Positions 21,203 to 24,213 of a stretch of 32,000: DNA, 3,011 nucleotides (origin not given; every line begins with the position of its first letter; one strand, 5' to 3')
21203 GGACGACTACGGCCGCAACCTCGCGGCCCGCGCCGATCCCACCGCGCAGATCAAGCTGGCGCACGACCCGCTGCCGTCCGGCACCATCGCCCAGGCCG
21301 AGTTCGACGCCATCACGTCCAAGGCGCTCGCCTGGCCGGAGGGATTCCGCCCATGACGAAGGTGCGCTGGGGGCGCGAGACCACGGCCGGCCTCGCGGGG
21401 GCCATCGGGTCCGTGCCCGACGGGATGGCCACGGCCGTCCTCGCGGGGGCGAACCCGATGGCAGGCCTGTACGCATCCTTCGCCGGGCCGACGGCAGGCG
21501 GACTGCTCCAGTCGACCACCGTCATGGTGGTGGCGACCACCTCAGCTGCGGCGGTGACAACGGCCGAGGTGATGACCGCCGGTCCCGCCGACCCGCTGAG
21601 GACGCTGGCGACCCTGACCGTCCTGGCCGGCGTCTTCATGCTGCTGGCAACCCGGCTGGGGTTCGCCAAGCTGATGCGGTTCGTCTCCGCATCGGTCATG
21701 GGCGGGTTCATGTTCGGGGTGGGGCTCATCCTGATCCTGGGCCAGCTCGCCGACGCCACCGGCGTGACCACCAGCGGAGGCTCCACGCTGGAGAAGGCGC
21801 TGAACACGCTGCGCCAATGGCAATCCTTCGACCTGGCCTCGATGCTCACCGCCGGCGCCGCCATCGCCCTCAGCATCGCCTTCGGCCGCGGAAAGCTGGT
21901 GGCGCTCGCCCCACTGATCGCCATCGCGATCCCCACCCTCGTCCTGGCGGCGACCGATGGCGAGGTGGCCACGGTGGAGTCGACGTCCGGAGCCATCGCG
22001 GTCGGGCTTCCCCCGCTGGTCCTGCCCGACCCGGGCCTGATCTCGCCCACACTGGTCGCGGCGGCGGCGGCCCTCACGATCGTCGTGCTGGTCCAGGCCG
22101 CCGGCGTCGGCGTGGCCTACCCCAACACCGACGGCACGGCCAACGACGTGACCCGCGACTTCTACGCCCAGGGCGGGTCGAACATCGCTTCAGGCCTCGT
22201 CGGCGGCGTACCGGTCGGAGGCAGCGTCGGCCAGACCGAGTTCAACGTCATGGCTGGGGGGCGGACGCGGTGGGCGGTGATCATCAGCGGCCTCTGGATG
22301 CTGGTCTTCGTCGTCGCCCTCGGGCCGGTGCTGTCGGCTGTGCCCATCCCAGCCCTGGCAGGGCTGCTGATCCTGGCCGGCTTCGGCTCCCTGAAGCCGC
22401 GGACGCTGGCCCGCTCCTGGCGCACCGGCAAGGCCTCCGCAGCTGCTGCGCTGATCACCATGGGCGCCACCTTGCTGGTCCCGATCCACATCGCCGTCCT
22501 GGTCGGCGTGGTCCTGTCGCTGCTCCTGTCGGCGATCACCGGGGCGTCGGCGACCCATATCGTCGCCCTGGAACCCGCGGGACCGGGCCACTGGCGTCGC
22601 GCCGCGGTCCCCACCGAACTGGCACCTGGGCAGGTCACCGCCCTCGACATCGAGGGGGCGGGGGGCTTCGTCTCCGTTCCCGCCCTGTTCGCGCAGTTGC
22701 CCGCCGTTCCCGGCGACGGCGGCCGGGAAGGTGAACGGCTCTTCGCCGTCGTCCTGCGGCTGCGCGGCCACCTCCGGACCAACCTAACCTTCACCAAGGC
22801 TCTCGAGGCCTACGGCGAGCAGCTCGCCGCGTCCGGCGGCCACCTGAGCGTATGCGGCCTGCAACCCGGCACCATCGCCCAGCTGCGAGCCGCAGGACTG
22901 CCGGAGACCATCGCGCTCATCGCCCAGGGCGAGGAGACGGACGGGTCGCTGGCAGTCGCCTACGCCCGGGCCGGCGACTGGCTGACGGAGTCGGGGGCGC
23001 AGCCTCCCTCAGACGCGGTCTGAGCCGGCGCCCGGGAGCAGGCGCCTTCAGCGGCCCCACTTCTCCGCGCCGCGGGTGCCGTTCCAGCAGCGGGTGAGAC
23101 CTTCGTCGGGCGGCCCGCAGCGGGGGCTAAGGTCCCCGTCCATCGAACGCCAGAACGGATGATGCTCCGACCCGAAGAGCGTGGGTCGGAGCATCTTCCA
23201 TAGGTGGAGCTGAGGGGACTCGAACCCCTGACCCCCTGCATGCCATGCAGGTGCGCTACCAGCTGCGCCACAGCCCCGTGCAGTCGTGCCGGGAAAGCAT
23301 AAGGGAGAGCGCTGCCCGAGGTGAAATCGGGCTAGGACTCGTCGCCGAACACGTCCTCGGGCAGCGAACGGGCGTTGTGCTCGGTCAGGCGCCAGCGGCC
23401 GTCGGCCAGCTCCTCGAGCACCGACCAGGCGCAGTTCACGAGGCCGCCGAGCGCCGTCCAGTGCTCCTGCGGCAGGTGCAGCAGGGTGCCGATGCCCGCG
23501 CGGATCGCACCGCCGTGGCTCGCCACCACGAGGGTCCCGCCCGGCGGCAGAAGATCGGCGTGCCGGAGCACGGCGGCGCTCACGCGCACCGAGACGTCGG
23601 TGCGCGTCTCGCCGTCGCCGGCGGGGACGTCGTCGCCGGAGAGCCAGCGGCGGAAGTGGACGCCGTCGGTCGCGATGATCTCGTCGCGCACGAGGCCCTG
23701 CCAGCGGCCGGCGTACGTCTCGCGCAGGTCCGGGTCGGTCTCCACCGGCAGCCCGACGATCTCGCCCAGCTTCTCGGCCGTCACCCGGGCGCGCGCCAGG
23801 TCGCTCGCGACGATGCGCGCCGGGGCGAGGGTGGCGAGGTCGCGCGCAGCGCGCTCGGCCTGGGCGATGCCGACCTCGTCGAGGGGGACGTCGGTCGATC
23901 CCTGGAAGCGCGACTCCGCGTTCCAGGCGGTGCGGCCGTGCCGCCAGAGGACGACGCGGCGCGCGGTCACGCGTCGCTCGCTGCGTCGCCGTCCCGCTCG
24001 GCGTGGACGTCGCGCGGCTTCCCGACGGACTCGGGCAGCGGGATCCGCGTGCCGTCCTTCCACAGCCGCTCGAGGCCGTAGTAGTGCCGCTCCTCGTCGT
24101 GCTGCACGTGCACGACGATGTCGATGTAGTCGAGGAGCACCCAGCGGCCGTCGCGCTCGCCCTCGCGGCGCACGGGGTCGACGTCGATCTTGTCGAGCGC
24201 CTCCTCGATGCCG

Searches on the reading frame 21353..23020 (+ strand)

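Call 40: search_protein_families(library=pfam, proteins=[window:21353-23020:+], max_evalue=0.001)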
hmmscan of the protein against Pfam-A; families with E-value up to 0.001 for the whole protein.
window:21353-23020:+ (556 aa): 1 family
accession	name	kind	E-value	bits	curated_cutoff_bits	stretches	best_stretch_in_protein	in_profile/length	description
PF00916.26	Sulfate_transp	-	1.3e-49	169.4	23.2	1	11-368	6-379/380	Sulfate permease family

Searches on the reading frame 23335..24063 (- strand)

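Call 40: search_protein_families(library=pfam, proteins=[window:23335-24063:-], max_evalue=0.001)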
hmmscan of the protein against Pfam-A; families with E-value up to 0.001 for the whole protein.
window:23335-24063:- (243 aa): 1 family
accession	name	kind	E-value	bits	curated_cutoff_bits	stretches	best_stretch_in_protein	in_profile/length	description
PF00300.27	His_Phos_1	-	2.7e-49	167.9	21.7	1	37-230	1-192/194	Histidine phosphatase superfamily (branch 1)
